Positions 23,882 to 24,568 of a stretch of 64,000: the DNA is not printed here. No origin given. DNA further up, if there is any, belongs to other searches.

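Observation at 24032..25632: Stand-alone CheY-like receiver gene inside a SAM-I-controlled split metH operon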

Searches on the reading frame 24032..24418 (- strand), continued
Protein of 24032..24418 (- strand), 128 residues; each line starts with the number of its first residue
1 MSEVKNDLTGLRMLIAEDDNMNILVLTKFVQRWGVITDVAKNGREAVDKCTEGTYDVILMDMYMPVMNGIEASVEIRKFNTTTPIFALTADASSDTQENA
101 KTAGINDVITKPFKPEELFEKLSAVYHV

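Call 33: find_homologous_proteins(query=A2, max_evalue=1e-15)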
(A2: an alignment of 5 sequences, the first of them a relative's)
Query A2 (5 sequences) (127 aa, profile of the alignment): 859 proteins with E <= 1e-15 among 8000 candidates; the best 120 are listed.
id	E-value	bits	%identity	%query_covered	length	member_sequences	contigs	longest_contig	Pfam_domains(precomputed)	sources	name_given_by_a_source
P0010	1.5e-69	250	51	98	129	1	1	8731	PF00072.31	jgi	jgi:CheY-like chemotaxis protein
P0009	3.9e-69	248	52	99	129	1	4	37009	PF00072.31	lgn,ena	-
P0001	2.3e-67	243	54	98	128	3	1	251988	PF00072.31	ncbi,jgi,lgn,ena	ncbi:MAG: response regulator [Bacteroidia bacterium]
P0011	2.6e-67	243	53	99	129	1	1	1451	PF00072.31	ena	-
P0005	3.5e-67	242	53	98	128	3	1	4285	PF00072.31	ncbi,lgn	-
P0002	5.0e-67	242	53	98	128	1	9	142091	PF00072.31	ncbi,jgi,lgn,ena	jgi:two-component system sensor histidine kinase/response regulator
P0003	5.1e-67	242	53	98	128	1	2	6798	PF00072.31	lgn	-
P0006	6.1e-67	241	51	98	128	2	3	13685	PF00072.31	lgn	-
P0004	9.0e-67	241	53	98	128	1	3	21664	PF00072.31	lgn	-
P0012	5.0e-66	238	64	100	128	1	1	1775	PF00072.31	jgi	jgi:CheY-like chemotaxis protein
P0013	9.0e-65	234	100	100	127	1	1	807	PF23198.2,PF00072.31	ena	-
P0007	1.5e-61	224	52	98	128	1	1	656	PF00072.31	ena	-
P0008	4.0e-59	216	54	89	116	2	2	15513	PF00072.31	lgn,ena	-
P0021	1.8e-54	201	66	92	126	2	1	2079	PF00072.31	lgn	-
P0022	1.1e-52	195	66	91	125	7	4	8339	PF00072.31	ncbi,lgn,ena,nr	ncbi:MAG: response regulator [Bacteroidia bacterium]|nr:response regulator [Bacteroidia bacterium]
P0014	4.7e-40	154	44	96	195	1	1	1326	PF02518.32,PF00072.31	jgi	jgi:CheY-like chemotaxis protein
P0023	1.2e-36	143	48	92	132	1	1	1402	PF00072.31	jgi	jgi:CheY-like chemotaxis protein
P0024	2.0e-35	139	50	94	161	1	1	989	PF00072.31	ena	-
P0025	3.1e-35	139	48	93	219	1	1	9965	PF02518.32,PF00072.31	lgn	-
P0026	3.2e-34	136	45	91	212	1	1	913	PF02518.32,PF00072.31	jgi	jgi:CheY-like chemotaxis protein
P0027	3.7e-34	135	43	88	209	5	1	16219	PF02518.32,PF00072.31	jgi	jgi:CheY-like chemotaxis protein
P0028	4.4e-34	135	47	94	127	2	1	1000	PF00072.31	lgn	-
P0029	4.5e-34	135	41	94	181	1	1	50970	PF00072.31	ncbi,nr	ncbi:MAG: response regulator [Leptospiraceae bacterium]|nr:response regulator [Leptospiraceae bacter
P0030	5.5e-34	135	46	96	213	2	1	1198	PF02518.32,PF00072.31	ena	-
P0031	3.2e-33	132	43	97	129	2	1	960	PF00072.31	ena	-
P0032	4.9e-33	132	44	88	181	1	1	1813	PF00072.31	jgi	jgi:CheY-like chemotaxis protein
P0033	7.2e-33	131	51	87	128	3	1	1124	PF00072.31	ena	-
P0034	1.6e-32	130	40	94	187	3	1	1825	PF02518.32,PF00072.31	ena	-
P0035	2.1e-32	130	44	92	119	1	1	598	PF00072.31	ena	-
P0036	2.8e-32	129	47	91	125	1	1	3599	PF00072.31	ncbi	ncbi:MAG: response regulator, partial [Mucilaginibacter sp.]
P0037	4.4e-32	129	45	92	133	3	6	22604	PF00072.31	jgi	jgi:CheY-like chemotaxis protein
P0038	6.3e-32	128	47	82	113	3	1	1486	PF00072.31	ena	-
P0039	1.8e-31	127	41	91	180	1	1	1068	PF00072.31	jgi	jgi:CheY-like chemotaxis protein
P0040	1.9e-31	127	42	91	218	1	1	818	PF02518.32,PF00072.31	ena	-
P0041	5.3e-31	125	43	91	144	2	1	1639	PF00072.31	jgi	jgi:CheY-like chemotaxis protein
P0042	5.3e-31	125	48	96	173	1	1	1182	PF00072.31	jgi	jgi:CheY-like chemotaxis protein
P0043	6.5e-31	125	40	94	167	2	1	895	PF00072.31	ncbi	ncbi:CAI-1 autoinducer sensor kinase/phosphatase CqsS [compost metagenome]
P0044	6.6e-31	125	42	92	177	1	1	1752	PF00072.31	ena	-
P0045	3.1e-30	123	51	86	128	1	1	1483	PF00072.31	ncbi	-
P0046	4.2e-30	122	38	92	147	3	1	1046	PF00072.31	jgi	jgi:CheY-like chemotaxis protein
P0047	7.2e-30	122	40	92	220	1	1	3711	PF02518.32,PF00072.31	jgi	jgi:CheY-like chemotaxis protein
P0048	8.0e-30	121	40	91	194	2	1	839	PF02518.32,PF00072.31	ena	-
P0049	1.0e-29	121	47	84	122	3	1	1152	PF00072.31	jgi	jgi:CheY-like chemotaxis protein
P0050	1.1e-29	121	42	95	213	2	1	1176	PF00072.31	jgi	jgi:CheY-like chemotaxis protein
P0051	2.9e-29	120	38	92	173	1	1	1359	PF23198.2,PF00072.31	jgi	jgi:CheY-like chemotaxis protein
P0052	3.0e-29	120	47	89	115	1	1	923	PF00072.31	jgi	-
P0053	3.5e-29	119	38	99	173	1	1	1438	PF00072.31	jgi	jgi:CheY-like chemotaxis protein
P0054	3.8e-29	119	40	91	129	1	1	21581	PF00072.31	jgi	jgi:CheY-like chemotaxis protein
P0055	4.2e-29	119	43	98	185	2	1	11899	PF00072.31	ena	-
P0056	4.4e-29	119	43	95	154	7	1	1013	PF00072.31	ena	-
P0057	5.4e-29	119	46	93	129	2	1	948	PF00072.31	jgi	jgi:CheY-like chemotaxis protein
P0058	6.2e-29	119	41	89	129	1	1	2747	PF00072.31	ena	-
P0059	7.4e-29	118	41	92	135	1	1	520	PF23198.2,PF00072.31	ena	-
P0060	7.7e-29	118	38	98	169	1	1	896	PF00072.31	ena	-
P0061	8.0e-29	118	37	93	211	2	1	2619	PF00072.31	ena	-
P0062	1.4e-28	117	42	87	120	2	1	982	PF00072.31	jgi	-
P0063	2.0e-28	117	41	94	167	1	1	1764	PF00072.31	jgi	jgi:two-component system, sensor histidine kinase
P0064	3.5e-28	116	42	86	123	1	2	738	PF00072.31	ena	-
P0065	1.1e-27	115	39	87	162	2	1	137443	PF00072.31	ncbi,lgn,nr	ncbi:MAG: response regulator [Flavobacteriaceae bacterium]|nr:response regulator [Flavobacteriaceae 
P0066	1.5e-27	114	38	94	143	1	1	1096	PF00072.31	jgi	-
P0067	1.5e-27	114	43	91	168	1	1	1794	PF00072.31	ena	-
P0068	2.6e-27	113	38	100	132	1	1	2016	PF23198.2,PF00072.31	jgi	-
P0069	3.2e-27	113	41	91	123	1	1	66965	PF00072.31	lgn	-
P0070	5.0e-27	112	38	100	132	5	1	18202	PF23198.2,PF00072.31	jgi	jgi:CheY-like chemotaxis protein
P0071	5.1e-27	112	38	100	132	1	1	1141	PF23198.2,PF00072.31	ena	-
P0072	7.0e-27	112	37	92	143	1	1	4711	PF00072.31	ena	-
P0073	7.4e-27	112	42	92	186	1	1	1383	PF00072.31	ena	-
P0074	1.1e-26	111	40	90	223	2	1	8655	PF02518.32,PF00072.31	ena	-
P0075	1.1e-26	111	40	94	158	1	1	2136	PF00072.31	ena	-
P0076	1.2e-26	111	41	87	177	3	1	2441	PF02518.32,PF00072.31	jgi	jgi:CheY-like chemotaxis protein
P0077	1.6e-26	111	42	92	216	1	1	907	PF02518.32,PF00072.31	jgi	jgi:CheY-like chemotaxis protein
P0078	2.4e-26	110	36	96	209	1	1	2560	PF02518.32,PF00072.31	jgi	-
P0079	2.5e-26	110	44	79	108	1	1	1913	PF00072.31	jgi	jgi:CheY-like chemotaxis protein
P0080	2.5e-26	110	37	94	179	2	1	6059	PF00072.31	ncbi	-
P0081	2.8e-26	110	41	88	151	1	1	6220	PF00072.31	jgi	jgi:CheY-like chemotaxis protein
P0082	3.2e-26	110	42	89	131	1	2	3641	PF23198.2,PF00072.31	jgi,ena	-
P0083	3.6e-26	110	45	86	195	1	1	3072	PF02518.32,PF00072.31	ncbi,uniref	ncbi:response regulator, partial [Flavobacterium sp.]|uniref:ATP-binding response regulator n=1 Tax=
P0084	4.0e-26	109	44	91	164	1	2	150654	PF23198.2,PF00072.31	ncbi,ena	-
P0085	4.0e-26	109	39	90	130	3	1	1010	PF23198.2,PF00072.31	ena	-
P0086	4.1e-26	109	41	91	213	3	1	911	PF02518.32,PF00072.31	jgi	jgi:CheY-like chemotaxis protein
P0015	4.2e-26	109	45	86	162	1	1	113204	PF00072.31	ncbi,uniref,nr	ncbi:response regulator [Flavobacterium psychrophilum]|uniref:response regulator n=1 Tax=Flavobacter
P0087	4.3e-26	109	40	93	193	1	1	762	PF02518.32,PF00072.31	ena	-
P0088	5.6e-26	109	41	91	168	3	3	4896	PF00072.31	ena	-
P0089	6.3e-26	109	46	91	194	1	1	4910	PF00072.31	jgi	jgi:CheY-like chemotaxis protein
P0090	6.9e-26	109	37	91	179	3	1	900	PF00072.31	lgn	-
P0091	7.7e-26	108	45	87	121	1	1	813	PF00072.31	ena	-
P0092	8.0e-26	108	42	89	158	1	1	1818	PF00072.31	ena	-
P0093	8.2e-26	108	45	93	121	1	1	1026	PF00072.31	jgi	jgi:CheY-like chemotaxis protein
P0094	9.6e-26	108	40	85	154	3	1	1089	PF00072.31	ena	-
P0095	1.2e-25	108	38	85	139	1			PF00072.31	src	-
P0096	1.4e-25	108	40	88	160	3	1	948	PF00072.31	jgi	jgi:CheY-like chemotaxis protein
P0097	1.5e-25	108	37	91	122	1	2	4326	PF00072.31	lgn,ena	-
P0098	1.5e-25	108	40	87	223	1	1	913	PF00072.31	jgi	jgi:CheY-like chemotaxis protein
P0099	1.5e-25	108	40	93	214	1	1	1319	PF02518.32,PF00072.31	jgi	jgi:CheY-like chemotaxis protein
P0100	1.6e-25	107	39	86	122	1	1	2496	PF00072.31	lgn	-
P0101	1.7e-25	107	39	93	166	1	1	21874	PF00072.31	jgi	jgi:CheY-like chemotaxis protein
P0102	2.3e-25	107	34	88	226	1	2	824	PF00072.31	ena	-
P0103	3.5e-25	106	34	87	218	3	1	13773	PF00072.31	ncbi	-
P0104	3.6e-25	106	42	85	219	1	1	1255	PF24896.2,PF00072.31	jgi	-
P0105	3.6e-25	106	43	83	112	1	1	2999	PF00072.31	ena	-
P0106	3.9e-25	106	38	93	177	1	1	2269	PF00072.31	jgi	jgi:CheY-like chemotaxis protein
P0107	3.9e-25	106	35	89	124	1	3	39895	PF00072.31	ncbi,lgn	ncbi:MAG: response regulator [Bacteroidota bacterium]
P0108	4.0e-25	106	40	94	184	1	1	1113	PF00072.31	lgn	-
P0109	4.0e-25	106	40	95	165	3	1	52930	PF00072.31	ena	-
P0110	4.2e-25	106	40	83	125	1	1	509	PF00072.31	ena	-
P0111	4.7e-25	106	41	94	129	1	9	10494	PF23198.2,PF00072.31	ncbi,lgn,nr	ncbi:MAG: response regulator [Methylococcaceae bacterium]|nr:response regulator [Prolixibacteraceae 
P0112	5.1e-25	106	38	90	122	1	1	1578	PF00072.31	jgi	jgi:two-component system, sensor histidine kinase and response regulator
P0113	5.3e-25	106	39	87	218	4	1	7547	PF02518.32,PF00072.31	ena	-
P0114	6.0e-25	106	39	91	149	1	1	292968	PF00072.31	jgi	jgi:two-component system CheB/CheR fusion protein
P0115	8.1e-25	105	39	90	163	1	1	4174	PF00072.31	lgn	-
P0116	9.6e-25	105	41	98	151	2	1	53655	PF00072.31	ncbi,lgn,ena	-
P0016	9.7e-25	105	42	71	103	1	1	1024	PF00072.31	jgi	jgi:CheY-like chemotaxis protein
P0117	1.1e-24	105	35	95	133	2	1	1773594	PF00072.31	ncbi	ncbi:response regulator [Chitinophagaceae bacterium LWZ2-11]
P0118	1.3e-24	105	39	95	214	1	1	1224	PF02518.32,PF00072.31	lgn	-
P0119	1.3e-24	104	31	86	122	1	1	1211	PF00072.31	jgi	-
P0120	1.5e-24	104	42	94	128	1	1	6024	PF23198.2,PF00072.31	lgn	-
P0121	1.6e-24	104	40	89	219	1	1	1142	PF00072.31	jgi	-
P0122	2.3e-24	104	41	89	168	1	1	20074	PF00072.31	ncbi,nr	ncbi:MAG: response regulator, partial [Terrimonas sp.]|nr:response regulator [Terrimonas sp.]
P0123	2.9e-24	103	35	75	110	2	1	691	PF00072.31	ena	-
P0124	3.3e-24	103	42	73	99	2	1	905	PF00072.31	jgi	jgi:CheY-like chemotaxis protein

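Call 34: find_encoding_contigs(protein=P0022, flank=6000, max_places=4)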
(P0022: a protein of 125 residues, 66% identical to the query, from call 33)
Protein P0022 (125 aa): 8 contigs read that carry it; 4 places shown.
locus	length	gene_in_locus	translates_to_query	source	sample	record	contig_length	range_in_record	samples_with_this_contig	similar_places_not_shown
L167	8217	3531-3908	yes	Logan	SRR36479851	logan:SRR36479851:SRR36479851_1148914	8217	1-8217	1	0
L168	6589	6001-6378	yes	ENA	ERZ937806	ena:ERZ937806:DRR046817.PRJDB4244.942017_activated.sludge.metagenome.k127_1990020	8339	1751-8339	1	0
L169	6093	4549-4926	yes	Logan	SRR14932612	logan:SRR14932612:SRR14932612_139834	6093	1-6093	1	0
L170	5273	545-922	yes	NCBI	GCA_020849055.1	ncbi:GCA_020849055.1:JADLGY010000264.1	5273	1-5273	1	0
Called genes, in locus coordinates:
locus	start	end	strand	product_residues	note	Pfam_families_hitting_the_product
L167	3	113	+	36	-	?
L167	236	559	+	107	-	-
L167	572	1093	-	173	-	-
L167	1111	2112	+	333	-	PF04443:LuxE (weak)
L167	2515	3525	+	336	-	PF02574:S-methyl_trans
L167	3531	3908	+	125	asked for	PF00072:Response_reg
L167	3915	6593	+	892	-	PF00809:Pterin_bind, PF02607:B12-binding_2, PF02310:B12-binding, PF02965:Met_synt_B12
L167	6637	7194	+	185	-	PF03588:Leu_Phe_trans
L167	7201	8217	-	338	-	?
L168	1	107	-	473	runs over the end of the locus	PF02233:PNTB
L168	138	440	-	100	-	PF12769:PNTB_4TM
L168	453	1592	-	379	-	PF05222:AlaDh_PNT_N, PF02826:2-Hacid_dh_C (faint), PF01262:AlaDh_PNT_C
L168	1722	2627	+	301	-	PF00850:Hist_deacetyl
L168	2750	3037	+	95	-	-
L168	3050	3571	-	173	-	-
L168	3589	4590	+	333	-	PF04443:LuxE (faint)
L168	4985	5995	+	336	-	PF02574:S-methyl_trans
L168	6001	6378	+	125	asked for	PF00072:Response_reg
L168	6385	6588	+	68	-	?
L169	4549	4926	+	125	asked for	PF00072:Response_reg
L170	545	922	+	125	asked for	PF00072:Response_reg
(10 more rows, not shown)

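Call 35: find_encoding_contigs(protein=P0021, flank=6000, max_places=2)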
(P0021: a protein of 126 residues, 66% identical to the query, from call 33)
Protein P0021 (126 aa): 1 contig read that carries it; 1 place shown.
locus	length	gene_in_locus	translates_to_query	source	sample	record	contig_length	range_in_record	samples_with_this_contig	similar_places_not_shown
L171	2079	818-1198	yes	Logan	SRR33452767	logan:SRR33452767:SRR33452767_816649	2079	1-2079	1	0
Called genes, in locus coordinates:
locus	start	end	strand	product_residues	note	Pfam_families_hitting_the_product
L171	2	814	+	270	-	?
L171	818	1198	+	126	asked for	PF00072:Response_reg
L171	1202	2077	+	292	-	?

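Call 36: find_encoding_contigs(protein=P0025, flank=6000, max_places=2)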
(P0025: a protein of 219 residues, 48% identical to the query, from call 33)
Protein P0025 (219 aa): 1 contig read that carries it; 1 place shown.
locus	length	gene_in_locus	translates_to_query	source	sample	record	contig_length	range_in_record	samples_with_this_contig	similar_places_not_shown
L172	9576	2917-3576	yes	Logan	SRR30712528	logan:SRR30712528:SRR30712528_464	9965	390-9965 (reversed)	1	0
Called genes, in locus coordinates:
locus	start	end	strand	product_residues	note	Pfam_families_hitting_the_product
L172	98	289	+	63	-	-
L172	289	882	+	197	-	-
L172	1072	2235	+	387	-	PF10509:GalKase_gal_bdg, PF00288:GHMP_kinases_N, PF08544:GHMP_kinases_C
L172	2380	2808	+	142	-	PF00512:HisKA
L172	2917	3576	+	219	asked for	PF02518:HATPase_c, PF00072:Response_reg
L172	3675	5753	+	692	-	PF12836:HHH_3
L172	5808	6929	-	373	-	PF08645:PNK3P (weak), PF13242:Hydrolase_like (weak), PF00475:IGPD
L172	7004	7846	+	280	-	PF00520:Ion_trans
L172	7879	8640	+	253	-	PF11306:DUF3108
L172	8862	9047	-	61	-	PF02452:PemK_toxin (faint)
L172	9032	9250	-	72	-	-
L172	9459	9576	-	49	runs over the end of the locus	-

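Call 45: search_solved_structures(query=window:24032-24418:-, max_evalue=1e-8)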
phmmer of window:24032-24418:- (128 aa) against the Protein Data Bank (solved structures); distinct sequences matched with E-value up to 1e-8: 93 (the best 60 are shown).
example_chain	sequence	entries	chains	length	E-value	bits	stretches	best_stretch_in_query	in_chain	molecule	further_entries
6qrj_A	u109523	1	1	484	1.4e-20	76.8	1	9-122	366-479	Hybrid kinase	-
8phn_A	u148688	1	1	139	1.7e-16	63.6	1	9-120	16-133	histidine kinase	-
4euk_A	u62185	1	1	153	4.3e-16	62.3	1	12-100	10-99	Histidine kinase 5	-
7c1j_A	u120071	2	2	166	5.3e-16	62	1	9-119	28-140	Histidine kinase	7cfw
6ont_A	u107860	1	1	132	1.1e-15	61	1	12-126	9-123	Two-component response regulator 1452 receiver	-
4h60_A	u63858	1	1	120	6.8e-15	58.4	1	13-124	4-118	Chemotaxis protein CheY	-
4iga_A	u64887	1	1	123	7.1e-15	58.4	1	10-125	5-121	Chemotaxis protein CheY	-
4hnr_A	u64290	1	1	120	7.1e-15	58.4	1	13-124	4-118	Chemotaxis protein CheY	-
1tmy_A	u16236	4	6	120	9.4e-15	58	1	10-125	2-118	CHEY PROTEIN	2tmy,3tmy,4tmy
1u0s_Y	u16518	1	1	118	1.5e-14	57.4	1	10-125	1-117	Chemotaxis protein cheY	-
5kbx_B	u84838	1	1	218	1.5e-14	57.3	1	11-83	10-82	Osmolarity two-component system protein SSK1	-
9xzo_A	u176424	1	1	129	1.8e-14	57.1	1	12-125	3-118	De novo protein M1X0B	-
5uic_A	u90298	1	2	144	1e-13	54.7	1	10-125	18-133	Two-component response regulator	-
3c97_A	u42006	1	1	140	1.3e-13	54.3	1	7-120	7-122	Signal transduction histidine kinase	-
4qyw_A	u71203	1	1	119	2.4e-13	53.5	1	10-125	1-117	Chemotaxis protein CheY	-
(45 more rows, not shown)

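Call 54: find_encoding_contigs(protein=P0031, flank=3000, max_places=2)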
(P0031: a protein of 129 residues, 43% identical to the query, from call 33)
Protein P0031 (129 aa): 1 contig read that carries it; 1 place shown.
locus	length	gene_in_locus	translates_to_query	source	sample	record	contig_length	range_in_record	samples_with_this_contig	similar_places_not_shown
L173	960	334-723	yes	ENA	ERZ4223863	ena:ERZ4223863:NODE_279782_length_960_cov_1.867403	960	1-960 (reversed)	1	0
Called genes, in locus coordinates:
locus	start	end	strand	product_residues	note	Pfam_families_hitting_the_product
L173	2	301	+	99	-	?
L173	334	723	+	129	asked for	PF00072:Response_reg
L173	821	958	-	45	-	?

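Call 55: find_encoding_contigs(protein=P0045, flank=3000, max_places=2)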
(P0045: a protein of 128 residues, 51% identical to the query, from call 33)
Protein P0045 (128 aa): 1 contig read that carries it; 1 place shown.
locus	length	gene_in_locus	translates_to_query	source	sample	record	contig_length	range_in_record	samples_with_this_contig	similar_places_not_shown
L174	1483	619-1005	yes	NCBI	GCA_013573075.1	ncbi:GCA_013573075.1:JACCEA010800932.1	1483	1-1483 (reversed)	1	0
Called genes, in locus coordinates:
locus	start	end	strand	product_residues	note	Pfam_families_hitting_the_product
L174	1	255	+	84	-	?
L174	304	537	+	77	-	PF02823:ATP-synt_DE_N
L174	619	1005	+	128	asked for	PF00072:Response_reg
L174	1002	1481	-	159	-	?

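Call 56: predict_structure(alignment_id=A1)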
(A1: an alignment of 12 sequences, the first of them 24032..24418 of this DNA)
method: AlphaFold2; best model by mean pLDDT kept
length: 128 residues; sequences in the alignment: 12
mean_pLDDT: 91.5   pTM: 0.86
mean pLDDT of the five models: 91.5, 89.4, 89.0, 86.9, 85.3
residues with pLDDT >= 90: 104; 70-90: 18; 50-70: 3; < 50: 3
segments of 3 or more residues with pLDDT < 50: 1-3
pLDDT, mean of each block of 10 residues (from residue 1): 67 97 94 95 98 96 95 97 94 87 93 90 84
secondary structure, 60 per line:
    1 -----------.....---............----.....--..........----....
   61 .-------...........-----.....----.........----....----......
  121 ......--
elements in order: E12-16 H20-31 E36-40 H43-52 E57-61 H69-79 E85-89 H94-102 E107-110 H115-126

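Call 60: fold_search(model_id=the predicted structure, library=pdb)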
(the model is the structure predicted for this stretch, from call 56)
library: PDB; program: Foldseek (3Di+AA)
matches with E <= 10: 1724; with E <= 0.001: 631
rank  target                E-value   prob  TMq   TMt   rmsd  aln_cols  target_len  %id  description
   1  8phn                  1.9e-12  1.00  0.85  0.87   1.6       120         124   33  Receiver domain from hybrid Histidine Kinase 3 from Chaetomium thermophilum (released 2024-07-03)
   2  3gl9_B                2.4e-11  1.00  0.87  0.92   1.2       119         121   25  The structure of a histidine kinase-response regulator complex sheds light into two-component signaling and reveals a  (released 2009-10-27)
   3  6ont                  3.5e-11  1.00  0.86  0.91   1.4       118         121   31  Structure of the Francisella response regulator 1452 receiver domain (released 2020-03-25)
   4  4h60                  3.7e-11  1.00  0.81  0.86   1.6       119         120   33  High resolution structure of Vibrio cholerae chemotaxis protein CheY4 crystallized in low pH (4.0) condition (released 2013-08-07)
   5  2a9o                  5.5e-11  1.00  0.86  0.94   1.2       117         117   28  Crystal structures of an activated YycF homologue, the essential response regulator from S.pneumoniae in complex with Be (released 2006-09-26)
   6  6rh1_C                6.3e-11  1.00  0.87  0.92   1.2       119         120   24  Revisiting pH-gated conformational switch. Complex HK853-RR468 D53A pH 7 (released 2020-02-19)
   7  4uhj_A                7.1e-11  1.00  0.82  0.83   1.6       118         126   28  Crystal structure of the receiver domain of CpxR from E. coli (orthorhombic form) (released 2016-04-13)
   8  8fk2_A                9.8e-11  1.00  0.85  0.90   1.2       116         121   31  The N-terminal VicR from Streptococcus mutans (released 2023-10-25)
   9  6rh8_C                9.8e-11  1.00  0.86  0.91   1.3       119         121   24  Revisiting pH-gated conformational switch. Complex HK853 mutant H260A -RR468 mutant D53A pH 5.3 (released 2020-02-19)
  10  6is1_E                1.0e-10  1.00  0.86  0.93   1.3       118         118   29  Crystal Structure of Staphylococcus aureus response regulator ArlR receiver domain in complex with BeF3 and Mg (released 2019-10-30)
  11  4iga_A                1.2e-10  1.00  0.84  0.92   1.2       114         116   36  The crystal structure of an activated Thermotoga maritima CheY with N-terminal region of FliM (released 2013-04-24)
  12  6c40_B                1.2e-10  1.00  0.84  0.91   1.5       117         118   36  CheY41PyTyrD54K from Thermotoga maritima (released 2018-10-17)
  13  7qz2_B                1.4e-10  1.00  0.88  0.85   1.5       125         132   26  Crystal structure of GacS D1 domain in complex with BeF3- (released 2022-07-06)
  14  9of4_C                1.4e-10  1.00  0.85  0.88   1.2       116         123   22  Structure of the Acinetobacter baumannii Response Regulator PmrA Receiver Domain M12I Mutation (released 2025-11-26)
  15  4qyw                  1.4e-10  1.00  0.85  0.91   1.5       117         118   36  Structure of phosphono-CheY from T.maritima (released 2015-08-19)
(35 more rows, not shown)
